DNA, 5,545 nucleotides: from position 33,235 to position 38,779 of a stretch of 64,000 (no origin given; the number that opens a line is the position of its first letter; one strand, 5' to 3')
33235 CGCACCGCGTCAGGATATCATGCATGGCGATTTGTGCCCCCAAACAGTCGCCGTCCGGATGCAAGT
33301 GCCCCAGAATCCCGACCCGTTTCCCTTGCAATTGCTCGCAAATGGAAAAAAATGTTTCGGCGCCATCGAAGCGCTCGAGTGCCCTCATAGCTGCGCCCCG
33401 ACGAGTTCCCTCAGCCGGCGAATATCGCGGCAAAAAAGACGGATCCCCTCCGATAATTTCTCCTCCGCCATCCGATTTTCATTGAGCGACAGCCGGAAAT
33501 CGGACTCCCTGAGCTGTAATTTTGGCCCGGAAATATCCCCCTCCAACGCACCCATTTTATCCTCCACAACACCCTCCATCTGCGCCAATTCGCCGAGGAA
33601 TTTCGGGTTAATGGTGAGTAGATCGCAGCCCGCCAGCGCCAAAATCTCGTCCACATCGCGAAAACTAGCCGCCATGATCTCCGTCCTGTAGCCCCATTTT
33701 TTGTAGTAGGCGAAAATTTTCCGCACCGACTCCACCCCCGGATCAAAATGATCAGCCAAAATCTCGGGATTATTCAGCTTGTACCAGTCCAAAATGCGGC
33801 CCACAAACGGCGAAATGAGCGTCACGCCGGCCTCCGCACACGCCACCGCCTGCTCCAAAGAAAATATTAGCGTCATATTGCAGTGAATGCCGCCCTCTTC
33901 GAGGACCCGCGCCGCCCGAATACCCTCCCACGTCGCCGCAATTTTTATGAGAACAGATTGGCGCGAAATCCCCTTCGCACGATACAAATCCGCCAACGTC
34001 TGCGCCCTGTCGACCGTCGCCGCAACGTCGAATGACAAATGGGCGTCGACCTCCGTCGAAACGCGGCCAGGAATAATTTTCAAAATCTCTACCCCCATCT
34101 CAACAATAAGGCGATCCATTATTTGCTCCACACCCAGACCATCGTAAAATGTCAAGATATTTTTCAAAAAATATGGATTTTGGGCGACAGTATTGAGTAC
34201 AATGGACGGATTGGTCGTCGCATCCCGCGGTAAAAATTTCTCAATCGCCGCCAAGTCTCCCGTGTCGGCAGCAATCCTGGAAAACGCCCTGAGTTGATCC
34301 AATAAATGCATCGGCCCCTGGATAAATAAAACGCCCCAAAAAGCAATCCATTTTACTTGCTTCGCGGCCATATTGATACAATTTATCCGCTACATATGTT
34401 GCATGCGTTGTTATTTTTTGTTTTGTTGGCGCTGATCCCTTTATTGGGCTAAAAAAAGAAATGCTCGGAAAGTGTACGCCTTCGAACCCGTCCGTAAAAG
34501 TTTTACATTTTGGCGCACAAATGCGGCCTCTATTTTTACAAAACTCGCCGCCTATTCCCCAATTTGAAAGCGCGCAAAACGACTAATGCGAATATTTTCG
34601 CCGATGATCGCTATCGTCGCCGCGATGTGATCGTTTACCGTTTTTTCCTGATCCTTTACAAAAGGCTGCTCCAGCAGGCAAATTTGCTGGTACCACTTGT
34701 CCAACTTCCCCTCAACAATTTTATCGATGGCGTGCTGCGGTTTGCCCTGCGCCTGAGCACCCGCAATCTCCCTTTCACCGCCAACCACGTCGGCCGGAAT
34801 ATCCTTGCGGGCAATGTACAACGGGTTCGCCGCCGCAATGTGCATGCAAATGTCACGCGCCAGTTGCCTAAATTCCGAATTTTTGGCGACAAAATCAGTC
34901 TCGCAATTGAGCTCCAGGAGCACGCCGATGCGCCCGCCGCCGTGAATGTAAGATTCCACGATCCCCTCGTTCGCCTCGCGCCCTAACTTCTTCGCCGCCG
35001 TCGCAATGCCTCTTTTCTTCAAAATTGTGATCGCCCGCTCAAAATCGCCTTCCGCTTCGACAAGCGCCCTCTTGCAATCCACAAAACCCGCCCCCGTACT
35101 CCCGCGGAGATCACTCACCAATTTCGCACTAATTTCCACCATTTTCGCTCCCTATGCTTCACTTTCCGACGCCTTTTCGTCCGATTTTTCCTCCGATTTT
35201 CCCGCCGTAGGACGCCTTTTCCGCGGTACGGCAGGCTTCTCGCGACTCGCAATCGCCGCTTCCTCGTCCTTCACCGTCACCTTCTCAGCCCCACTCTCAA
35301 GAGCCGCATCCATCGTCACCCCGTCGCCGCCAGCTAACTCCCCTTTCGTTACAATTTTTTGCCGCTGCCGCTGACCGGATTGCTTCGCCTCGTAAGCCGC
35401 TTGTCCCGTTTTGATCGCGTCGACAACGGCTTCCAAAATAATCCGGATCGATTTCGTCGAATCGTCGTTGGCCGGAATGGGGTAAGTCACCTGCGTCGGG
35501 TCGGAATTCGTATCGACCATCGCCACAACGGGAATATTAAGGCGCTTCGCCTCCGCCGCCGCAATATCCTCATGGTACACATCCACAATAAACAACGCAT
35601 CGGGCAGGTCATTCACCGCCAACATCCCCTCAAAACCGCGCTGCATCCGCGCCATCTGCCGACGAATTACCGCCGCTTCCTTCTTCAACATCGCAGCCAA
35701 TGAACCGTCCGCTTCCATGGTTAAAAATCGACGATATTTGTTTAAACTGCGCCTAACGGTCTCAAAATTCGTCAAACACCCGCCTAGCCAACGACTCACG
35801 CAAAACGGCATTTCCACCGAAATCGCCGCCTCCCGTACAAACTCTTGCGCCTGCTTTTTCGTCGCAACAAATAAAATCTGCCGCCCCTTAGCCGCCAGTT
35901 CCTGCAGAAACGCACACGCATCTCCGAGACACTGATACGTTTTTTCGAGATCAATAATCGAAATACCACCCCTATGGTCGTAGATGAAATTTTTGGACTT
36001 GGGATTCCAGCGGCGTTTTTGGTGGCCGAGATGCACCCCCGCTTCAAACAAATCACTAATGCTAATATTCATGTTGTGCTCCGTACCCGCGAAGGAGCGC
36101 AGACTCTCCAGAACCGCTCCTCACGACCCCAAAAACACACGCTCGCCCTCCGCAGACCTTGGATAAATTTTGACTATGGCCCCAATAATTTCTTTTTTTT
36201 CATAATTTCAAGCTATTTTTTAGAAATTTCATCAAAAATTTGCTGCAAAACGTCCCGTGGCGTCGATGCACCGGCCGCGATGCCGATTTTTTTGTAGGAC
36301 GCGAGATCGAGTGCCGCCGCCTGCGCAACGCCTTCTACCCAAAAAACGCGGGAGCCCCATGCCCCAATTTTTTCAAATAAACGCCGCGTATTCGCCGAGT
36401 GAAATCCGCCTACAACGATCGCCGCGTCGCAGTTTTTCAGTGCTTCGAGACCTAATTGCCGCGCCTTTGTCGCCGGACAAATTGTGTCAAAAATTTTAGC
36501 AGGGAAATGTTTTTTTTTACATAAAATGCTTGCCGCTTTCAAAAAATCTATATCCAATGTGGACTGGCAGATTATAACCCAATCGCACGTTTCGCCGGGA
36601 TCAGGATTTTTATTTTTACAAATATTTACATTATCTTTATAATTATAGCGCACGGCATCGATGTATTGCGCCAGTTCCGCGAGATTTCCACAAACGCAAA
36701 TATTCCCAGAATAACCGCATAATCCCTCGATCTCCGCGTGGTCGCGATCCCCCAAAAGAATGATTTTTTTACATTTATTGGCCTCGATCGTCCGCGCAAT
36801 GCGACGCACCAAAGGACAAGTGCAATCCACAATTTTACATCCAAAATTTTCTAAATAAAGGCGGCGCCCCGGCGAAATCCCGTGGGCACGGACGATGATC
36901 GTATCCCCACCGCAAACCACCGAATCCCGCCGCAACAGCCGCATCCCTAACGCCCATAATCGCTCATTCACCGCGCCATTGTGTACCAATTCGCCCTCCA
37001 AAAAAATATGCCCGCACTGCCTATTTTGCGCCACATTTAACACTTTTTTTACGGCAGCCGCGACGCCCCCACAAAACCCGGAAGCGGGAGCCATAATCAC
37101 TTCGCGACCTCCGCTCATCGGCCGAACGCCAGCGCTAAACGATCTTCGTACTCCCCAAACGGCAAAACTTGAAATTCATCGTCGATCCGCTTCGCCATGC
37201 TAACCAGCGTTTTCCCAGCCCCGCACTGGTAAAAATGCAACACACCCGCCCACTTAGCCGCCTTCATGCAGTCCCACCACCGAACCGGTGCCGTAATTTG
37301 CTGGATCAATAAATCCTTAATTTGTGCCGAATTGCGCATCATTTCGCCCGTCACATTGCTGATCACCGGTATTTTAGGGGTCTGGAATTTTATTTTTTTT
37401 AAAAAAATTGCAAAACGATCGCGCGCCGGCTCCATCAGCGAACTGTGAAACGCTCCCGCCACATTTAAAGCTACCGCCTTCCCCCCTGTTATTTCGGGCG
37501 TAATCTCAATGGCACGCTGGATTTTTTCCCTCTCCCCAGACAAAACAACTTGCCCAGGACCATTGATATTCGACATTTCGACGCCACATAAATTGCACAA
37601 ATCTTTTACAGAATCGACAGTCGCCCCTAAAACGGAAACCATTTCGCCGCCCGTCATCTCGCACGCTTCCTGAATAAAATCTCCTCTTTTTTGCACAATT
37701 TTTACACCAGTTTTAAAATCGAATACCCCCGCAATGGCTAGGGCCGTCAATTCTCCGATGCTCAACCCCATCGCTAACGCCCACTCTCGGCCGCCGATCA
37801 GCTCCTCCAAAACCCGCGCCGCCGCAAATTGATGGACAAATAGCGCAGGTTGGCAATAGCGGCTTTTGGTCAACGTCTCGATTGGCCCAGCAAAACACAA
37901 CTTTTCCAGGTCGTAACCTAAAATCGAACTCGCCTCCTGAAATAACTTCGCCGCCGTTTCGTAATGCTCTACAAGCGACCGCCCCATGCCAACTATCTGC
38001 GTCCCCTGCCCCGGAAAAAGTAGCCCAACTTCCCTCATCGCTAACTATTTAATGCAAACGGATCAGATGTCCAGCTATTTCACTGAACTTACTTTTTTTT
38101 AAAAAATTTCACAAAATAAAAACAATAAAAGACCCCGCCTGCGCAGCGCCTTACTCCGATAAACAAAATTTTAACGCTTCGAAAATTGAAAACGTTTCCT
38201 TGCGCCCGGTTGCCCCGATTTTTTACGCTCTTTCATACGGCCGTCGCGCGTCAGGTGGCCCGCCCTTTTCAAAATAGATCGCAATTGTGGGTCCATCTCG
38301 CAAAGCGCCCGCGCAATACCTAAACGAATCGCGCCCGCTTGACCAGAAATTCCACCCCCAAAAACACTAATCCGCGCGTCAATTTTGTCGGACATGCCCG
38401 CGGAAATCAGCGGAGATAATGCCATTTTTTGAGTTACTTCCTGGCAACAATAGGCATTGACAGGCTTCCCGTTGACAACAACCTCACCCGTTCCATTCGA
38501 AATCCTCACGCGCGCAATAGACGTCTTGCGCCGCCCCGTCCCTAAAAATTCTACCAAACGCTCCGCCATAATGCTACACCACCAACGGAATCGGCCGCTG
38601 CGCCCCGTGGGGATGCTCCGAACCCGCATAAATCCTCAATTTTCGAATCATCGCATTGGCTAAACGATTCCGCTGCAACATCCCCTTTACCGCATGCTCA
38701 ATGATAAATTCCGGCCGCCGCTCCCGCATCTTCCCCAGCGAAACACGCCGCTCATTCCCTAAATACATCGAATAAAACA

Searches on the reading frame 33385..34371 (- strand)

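Call 29: search_protein_families(library=ncbifam, proteins=[window:33385-34371:-], max_evalue=1e-8)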
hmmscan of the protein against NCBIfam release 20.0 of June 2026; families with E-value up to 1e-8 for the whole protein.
window:33385-34371:- (328 aa): 9 families
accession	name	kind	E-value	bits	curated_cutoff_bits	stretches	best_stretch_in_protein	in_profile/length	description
TIGR00874.1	talAB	equivalog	3.5e-118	394.6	396.2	1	24-327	3-316/317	transaldolase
NF008965.0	PRK12309.1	equivalog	1.1e-111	373.7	550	1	22-325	4-320/392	transaldolase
NF009001.0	PRK12346.1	subfamily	1.6e-105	353.2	439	1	21-328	1-316/316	transaldolase A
TIGR00875.1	fsa_talC_mipB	equivalog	5.2e-23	81.6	245.95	1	89-263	39-193/213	fructose-6-phosphate aldolase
NF002881.0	PRK03343.1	subfamily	1.1e-15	57.6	367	1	31-181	22-179/370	transaldolase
NF003026.0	PRK03903.1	equivalog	1.2e-13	51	344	1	49-181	31-166/323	transaldolase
NF007080.0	PRK09533.1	equivalog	1.9e-10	39.3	712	1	74-182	76-180/949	bifunctional transaldolase/phosoglucose isomerase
TIGR00876.1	tal_mycobact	equivalog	2.7e-10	40.1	233.75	1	100-181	92-168/350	transaldolase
NF009296.0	PRK12653.1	subfamily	3.7e-10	40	306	0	128-254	71-186/220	fructose-6-phosphate aldolase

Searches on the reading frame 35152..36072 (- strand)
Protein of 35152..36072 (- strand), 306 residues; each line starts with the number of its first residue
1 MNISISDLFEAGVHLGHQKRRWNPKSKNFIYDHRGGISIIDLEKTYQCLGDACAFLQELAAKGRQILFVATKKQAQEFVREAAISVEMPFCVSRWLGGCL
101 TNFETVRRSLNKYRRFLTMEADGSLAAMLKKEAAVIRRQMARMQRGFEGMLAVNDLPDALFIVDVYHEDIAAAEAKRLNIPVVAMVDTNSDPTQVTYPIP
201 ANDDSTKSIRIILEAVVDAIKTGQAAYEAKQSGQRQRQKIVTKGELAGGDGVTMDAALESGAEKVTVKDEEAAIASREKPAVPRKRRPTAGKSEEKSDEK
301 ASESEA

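Call 29: search_protein_families(library=ncbifam, proteins=[window:35152-36072:-], max_evalue=1e-8)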
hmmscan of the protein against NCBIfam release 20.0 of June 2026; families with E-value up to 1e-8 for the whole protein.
window:35152-36072:- (306 aa): 4 families
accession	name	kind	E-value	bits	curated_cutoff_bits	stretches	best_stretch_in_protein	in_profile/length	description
TIGR01011.1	rpsB_bact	equivalog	5e-83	277.8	76.3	1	3-224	2-223/225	30S ribosomal protein S2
NF051451.1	30S_S2_sunset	exception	1.3e-62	212.1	710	1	4-285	5-292/382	30S ribosomal protein S2, sunset domain variant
NF008966.0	PRK12311.1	equivalog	9.1e-61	205.8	526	1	3-226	6-232/334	30S ribosomal protein S2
TIGR01012.1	uS2_euk_arch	equivalog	4.3e-16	59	211.5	0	157-212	109-164/196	30S ribosomal protein S2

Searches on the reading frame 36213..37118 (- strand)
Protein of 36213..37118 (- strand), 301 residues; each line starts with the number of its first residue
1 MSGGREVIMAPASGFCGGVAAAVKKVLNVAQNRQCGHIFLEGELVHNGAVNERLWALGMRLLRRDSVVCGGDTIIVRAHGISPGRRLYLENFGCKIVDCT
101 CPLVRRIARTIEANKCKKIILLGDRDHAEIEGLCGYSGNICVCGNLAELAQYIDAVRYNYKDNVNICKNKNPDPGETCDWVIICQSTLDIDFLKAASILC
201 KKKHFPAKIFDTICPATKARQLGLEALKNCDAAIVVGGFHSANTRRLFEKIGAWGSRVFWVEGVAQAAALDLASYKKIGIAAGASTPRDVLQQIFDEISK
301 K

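Call 29: search_protein_families(library=ncbifam, proteins=[window:36213-37118:-], max_evalue=1e-8)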
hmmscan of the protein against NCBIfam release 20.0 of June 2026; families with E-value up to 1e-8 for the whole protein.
window:36213-37118:- (301 aa): 8 families
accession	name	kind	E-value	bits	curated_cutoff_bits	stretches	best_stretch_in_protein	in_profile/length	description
TIGR00216.1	ispH_lytB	equivalog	5.7e-55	186.5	187.85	1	7-299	2-280/282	4-hydroxy-3-methylbut-2-enyl diphosphate reductase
NF000907.0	PRK00087.1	equivalog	7.4e-51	173.1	624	1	6-299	2-276/671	bifunctional 4-hydroxy-3-methylbut-2-enyl diphosphate reductase/30S ribosomal protein S1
NF002187.0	PRK01045.1-1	equivalog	2e-43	148.5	276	1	6-300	2-277/282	4-hydroxy-3-methylbut-2-enyl diphosphate reductase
NF009024.0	PRK12360.1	equivalog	1.4e-41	142.7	387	1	5-299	1-279/281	4-hydroxy-3-methylbut-2-enyl diphosphate reductase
NF002190.0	PRK01045.1-4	subfamily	3.3e-34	118.2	389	1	5-300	7-291/321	4-hydroxy-3-methylbut-2-enyl diphosphate reductase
NF002188.0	PRK01045.1-2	equivalog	1.7e-32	112.8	420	1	6-299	2-282/315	4-hydroxy-3-methylbut-2-enyl diphosphate reductase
NF002189.0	PRK01045.1-3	equivalog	9e-31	107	444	1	4-299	13-294/326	4-hydroxy-3-methylbut-2-enyl diphosphate reductase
NF009911.0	PRK13371.1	equivalog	1.8e-30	106.3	440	1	3-157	53-215/405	4-hydroxy-3-methylbut-2-enyl diphosphate reductase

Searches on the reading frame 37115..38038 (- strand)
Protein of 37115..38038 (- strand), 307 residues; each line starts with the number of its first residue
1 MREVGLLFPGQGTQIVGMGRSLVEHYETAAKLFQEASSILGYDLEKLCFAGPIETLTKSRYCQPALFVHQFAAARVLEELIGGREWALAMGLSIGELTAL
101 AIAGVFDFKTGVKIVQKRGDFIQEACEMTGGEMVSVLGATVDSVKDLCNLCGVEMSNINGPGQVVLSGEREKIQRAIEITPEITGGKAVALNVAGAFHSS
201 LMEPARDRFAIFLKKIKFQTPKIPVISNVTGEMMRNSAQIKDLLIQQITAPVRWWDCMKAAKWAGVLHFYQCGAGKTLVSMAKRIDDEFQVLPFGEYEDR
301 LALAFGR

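Call 29: search_protein_families(library=ncbifam, proteins=[window:37115-38038:-], max_evalue=1e-8)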
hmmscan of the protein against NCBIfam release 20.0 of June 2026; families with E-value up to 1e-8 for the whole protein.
window:37115-38038:- (307 aa): 8 families
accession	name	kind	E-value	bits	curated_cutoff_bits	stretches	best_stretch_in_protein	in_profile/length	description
TIGR00128.1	fabD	equivalog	1.6e-85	287.1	260.9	1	4-287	3-288/290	ACP S-malonyltransferase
TIGR03131.1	malonate_mdcH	equivalog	9e-56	189.5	297.9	1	6-298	3-288/297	malonate decarboxylase subunit epsilon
NF045894.1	PKS_plus_SDR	equivalog_domain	1.1e-48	165.8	1740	1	3-286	531-815/1515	type I polyketide synthase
TIGR02813.1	omega_3_PfaA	subfamily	3.4e-28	97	1010.1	1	4-278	581-872/2582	polyketide-type polyunsaturated fatty acid synthase PfaA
NF037940.1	PKS_MbtD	equivalog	3.8e-24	84.8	1150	1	6-288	94-377/978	mycobactin polyketide synthase MbtD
NF037941.1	PKS_NbtC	equivalog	3.6e-19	68.3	1150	1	2-265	95-363/1027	nocobactin polyketide synthase NbtC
NF040607.1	mycolic_Pks13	equivalog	3.7e-14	51.2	2100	1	7-237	668-902/1680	polyketide synthase Pks13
NF041183.1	Pks2_ls1_myc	equivalog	3.8e-10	37.3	2400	1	7-232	536-760/2086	sulfolipid-1 biosynthesis phthioceranic/hydroxyphthioceranic acid synthase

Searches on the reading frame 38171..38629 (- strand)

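Call 30: search_protein_families(library=ncbifam, proteins=[window:38171-38629:-], max_evalue=1e-8)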
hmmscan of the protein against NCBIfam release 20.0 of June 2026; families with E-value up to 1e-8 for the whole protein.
window:38171-38629:- (152 aa): 3 families
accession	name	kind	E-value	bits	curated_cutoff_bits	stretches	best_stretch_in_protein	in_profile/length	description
NF001099.0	PRK00132.1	equivalog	1.3e-47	161.2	112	1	28-152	6-130/130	30S ribosomal protein S9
NF001749.0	PRK00474.1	equivalog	8.2e-25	87.6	147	1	31-152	8-134/134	30S ribosomal protein S9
TIGR03627.1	uS9_arch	equivalog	1.1e-24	87.2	162.75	1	31-152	5-130/130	30S ribosomal protein S9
